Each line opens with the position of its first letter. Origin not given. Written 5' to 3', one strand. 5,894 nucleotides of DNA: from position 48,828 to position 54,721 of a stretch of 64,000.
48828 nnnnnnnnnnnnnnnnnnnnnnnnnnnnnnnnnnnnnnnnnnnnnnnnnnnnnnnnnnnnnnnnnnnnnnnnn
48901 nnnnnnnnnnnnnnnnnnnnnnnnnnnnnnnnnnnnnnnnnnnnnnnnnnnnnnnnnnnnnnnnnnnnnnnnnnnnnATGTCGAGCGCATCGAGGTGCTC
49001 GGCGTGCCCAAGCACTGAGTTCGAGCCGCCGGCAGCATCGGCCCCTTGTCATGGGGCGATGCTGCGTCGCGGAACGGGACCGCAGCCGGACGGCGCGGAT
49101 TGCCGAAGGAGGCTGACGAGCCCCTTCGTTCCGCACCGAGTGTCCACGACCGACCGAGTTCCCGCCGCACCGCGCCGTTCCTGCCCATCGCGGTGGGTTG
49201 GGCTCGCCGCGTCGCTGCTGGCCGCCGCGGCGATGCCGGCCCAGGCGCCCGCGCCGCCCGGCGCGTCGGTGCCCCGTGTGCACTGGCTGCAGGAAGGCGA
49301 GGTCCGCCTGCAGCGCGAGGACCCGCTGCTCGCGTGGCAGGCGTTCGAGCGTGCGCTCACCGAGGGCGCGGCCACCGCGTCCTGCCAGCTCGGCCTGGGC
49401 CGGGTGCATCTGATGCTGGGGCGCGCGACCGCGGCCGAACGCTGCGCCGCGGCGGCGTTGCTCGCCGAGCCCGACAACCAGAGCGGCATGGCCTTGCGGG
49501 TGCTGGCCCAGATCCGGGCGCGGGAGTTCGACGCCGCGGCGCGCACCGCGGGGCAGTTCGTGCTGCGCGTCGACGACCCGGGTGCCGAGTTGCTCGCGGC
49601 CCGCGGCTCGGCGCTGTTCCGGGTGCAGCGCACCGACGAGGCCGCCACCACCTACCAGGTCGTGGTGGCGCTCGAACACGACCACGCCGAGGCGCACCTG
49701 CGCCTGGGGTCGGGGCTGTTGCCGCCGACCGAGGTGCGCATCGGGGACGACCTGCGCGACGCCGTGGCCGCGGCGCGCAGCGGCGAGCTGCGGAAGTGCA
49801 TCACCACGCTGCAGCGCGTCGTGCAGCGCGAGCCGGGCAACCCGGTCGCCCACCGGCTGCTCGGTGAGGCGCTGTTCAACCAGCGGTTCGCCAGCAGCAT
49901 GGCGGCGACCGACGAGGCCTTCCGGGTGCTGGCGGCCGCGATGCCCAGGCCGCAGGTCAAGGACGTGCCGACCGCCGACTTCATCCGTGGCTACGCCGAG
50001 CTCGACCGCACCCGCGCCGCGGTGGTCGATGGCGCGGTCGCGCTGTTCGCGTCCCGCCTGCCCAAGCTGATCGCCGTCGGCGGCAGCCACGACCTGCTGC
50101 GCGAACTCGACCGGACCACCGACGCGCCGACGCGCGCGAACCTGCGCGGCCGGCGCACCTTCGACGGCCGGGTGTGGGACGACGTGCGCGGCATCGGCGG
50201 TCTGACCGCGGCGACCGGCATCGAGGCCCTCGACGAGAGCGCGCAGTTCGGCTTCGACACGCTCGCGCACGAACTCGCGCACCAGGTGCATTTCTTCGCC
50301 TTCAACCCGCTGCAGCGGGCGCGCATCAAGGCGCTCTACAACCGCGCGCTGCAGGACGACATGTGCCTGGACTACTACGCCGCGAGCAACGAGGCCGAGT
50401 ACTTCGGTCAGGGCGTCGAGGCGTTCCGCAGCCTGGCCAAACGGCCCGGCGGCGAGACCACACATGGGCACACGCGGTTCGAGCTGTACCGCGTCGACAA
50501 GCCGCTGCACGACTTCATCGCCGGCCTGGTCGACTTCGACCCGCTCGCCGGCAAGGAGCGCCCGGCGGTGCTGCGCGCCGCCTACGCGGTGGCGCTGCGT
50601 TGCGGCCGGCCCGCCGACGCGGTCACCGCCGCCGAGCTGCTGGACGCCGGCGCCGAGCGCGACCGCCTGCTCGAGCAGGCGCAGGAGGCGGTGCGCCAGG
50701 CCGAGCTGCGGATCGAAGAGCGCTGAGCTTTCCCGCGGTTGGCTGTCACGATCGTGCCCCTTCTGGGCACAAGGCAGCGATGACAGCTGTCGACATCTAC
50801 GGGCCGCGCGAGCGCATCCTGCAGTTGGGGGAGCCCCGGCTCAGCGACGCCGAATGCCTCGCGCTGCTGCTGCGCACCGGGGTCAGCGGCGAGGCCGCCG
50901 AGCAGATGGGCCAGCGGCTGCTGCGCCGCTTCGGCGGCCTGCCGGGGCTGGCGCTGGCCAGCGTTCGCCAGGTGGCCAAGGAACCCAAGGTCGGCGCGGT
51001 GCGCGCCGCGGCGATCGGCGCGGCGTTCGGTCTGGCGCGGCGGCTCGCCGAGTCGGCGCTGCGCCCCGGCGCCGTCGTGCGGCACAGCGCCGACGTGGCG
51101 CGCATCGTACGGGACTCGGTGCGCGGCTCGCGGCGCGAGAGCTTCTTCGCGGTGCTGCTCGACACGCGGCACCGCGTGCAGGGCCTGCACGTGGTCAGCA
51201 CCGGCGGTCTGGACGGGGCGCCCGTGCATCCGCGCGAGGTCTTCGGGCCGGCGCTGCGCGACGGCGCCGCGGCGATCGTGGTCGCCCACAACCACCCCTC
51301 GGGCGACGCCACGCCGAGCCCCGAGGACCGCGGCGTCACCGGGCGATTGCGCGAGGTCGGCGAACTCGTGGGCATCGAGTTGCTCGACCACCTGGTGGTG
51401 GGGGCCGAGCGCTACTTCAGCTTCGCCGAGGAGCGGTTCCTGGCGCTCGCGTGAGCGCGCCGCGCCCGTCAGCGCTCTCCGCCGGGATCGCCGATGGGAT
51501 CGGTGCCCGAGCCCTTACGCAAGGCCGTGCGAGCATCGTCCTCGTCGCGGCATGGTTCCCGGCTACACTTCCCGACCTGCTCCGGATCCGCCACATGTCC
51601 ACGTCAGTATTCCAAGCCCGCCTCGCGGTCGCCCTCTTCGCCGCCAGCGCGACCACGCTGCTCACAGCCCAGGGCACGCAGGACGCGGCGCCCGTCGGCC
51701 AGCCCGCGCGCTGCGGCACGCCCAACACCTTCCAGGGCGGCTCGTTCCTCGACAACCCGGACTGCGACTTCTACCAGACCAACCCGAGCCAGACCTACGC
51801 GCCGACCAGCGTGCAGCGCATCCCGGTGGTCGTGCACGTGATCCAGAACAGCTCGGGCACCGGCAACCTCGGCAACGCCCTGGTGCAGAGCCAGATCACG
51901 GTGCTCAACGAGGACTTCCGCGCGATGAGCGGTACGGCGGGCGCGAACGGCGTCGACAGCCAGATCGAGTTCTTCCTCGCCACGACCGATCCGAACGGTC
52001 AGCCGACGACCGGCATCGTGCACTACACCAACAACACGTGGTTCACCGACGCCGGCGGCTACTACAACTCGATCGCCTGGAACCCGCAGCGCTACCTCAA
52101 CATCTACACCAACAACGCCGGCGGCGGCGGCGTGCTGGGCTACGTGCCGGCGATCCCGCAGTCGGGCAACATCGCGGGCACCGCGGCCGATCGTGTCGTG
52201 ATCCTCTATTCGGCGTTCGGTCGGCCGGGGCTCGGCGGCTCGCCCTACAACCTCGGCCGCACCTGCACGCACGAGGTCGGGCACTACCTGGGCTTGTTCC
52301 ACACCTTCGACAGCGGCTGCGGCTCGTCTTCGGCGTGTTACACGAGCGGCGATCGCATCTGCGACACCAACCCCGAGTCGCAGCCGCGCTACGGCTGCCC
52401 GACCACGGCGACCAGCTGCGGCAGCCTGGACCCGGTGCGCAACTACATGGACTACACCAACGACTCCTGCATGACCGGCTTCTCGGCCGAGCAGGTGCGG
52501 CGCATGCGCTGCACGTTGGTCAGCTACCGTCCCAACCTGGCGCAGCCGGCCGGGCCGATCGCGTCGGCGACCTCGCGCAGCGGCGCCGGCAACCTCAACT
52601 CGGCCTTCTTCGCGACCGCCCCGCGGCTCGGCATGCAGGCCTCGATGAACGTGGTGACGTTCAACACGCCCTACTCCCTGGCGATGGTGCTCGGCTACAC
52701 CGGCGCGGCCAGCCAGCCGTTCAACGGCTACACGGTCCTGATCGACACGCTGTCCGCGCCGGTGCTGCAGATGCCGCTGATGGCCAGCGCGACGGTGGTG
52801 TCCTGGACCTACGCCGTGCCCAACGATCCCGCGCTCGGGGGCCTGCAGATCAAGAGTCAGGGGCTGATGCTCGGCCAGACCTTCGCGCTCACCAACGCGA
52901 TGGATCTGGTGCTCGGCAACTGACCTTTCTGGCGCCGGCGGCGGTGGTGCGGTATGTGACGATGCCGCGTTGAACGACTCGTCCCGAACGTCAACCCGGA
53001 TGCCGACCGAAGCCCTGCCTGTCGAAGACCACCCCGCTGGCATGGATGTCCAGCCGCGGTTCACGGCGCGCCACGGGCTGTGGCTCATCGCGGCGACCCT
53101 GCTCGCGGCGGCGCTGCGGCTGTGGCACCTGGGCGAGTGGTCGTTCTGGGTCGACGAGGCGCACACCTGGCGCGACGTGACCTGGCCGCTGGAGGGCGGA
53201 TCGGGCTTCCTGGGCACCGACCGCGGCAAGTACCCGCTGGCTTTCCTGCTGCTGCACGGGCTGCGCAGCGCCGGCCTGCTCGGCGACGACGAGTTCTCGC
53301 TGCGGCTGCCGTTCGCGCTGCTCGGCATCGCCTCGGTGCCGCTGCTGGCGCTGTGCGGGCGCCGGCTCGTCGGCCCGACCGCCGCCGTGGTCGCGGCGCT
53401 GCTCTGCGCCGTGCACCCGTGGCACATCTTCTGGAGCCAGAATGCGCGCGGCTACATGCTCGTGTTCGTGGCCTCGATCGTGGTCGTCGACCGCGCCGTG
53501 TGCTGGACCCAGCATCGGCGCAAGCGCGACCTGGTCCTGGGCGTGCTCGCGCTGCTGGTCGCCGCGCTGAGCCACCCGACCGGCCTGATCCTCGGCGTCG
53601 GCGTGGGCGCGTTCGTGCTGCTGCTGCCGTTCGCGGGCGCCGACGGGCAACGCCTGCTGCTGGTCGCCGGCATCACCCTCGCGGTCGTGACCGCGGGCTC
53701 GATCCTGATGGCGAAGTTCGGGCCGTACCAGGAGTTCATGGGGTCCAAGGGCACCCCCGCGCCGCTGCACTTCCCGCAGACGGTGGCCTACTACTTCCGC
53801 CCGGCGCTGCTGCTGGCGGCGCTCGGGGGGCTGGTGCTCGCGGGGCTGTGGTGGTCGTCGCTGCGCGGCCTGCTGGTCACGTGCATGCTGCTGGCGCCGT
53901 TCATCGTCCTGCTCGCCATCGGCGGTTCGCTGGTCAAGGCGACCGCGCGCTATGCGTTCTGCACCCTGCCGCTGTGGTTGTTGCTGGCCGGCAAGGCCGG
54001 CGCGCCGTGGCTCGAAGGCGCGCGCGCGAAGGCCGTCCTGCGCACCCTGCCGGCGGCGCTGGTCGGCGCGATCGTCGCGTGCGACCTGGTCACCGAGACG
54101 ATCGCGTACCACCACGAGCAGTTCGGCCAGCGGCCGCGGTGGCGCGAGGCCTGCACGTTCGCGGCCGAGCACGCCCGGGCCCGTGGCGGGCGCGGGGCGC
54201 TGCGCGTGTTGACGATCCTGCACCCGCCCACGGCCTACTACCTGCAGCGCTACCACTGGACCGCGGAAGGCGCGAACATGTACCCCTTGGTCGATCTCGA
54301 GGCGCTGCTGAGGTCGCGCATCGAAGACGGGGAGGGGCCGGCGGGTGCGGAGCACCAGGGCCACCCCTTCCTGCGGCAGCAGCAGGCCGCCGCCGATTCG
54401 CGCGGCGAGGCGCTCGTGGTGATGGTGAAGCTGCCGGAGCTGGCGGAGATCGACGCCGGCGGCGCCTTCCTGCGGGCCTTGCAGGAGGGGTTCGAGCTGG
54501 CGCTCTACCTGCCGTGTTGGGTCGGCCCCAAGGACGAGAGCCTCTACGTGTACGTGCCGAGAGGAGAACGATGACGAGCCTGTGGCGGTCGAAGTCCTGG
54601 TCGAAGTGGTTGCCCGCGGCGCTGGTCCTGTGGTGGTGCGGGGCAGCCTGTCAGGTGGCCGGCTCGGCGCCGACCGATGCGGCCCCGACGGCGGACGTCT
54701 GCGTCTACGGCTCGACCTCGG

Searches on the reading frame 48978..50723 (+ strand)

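Call 10: search_protein_families(library=pfam, proteins=[window:48978-50723:+], max_evalue=0.001)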
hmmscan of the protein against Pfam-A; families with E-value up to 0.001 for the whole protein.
window:48978-50723:+ (582 aa): 5 families
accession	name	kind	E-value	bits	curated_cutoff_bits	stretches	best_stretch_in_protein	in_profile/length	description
PF07719.23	TPR_2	-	2.2e-07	30.9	27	0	138-167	5-34/34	Tetratricopeptide repeat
PF13432.12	TPR_16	-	5e-07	30.5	32.7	0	175-230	4-58/65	Tetratricopeptide repeat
PF13414.12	TPR_11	-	1.8e-06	28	26.8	0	210-244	1-35/42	TPR repeat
PF13428.12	TPR_14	-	7.4e-06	26.6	23.5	0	204-244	2-42/44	Tetratricopeptide repeat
PF14559.12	TPR_19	-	1.9e-05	25.3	25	0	111-167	2-58/68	Tetratricopeptide repeat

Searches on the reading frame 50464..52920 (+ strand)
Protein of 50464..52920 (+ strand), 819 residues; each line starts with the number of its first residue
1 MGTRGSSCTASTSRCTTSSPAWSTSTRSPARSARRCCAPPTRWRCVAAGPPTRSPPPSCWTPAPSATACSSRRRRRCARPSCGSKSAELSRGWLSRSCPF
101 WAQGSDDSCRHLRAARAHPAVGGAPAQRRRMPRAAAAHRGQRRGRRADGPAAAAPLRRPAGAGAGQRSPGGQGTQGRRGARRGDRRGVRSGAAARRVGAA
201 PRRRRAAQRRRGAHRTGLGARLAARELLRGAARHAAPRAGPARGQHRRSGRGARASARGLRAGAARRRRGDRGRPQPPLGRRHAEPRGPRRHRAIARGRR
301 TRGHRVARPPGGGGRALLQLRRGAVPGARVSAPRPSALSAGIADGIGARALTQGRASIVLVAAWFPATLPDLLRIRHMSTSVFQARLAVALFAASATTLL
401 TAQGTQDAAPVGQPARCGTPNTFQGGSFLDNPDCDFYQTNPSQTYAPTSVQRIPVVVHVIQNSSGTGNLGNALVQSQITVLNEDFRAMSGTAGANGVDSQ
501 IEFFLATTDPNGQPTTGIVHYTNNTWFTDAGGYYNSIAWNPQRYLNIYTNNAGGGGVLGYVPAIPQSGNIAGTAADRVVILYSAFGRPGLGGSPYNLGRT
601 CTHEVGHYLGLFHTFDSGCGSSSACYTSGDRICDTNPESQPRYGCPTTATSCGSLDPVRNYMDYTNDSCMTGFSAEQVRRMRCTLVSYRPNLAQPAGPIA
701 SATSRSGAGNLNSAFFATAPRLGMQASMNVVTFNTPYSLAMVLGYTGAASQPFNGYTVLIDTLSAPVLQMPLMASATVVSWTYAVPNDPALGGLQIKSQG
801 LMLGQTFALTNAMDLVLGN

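Call 10: search_protein_families(library=pfam, proteins=[window:50464-52920:+], max_evalue=0.001)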
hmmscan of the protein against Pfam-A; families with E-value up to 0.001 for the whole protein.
window:50464-52920:+ (819 aa): 1 family
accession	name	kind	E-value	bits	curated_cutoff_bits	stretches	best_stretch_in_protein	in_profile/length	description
PF05572.19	Peptidase_M43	-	2.7e-16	60.3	23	1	538-684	11-150/152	Pregnancy-associated plasma protein-A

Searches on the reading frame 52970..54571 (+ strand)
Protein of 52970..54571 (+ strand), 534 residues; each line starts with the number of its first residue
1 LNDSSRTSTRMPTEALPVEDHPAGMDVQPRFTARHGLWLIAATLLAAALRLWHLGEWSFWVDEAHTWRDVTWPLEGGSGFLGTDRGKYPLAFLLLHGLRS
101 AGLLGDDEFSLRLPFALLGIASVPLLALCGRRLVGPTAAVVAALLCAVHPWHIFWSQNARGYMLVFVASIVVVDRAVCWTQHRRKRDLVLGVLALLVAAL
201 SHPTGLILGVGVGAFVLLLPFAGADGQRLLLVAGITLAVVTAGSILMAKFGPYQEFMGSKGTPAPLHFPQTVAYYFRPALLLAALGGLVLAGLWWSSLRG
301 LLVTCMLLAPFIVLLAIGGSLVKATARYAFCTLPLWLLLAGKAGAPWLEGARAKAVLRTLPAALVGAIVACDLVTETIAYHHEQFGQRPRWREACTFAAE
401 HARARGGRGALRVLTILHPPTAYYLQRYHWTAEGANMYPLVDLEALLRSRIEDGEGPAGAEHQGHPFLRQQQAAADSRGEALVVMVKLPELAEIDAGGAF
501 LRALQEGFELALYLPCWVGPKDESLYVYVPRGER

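Call 10: search_protein_families(library=pfam, proteins=[window:52970-54571:+], max_evalue=0.001)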
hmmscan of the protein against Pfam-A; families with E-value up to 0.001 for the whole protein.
window:52970-54571:+ (534 aa): 1 family
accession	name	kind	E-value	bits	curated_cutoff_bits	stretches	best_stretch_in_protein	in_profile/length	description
PF13231.12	PMT_2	-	7e-07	30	26.1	1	102-240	15-152/160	Dolichyl-phosphate-mannose-protein mannosyltransferase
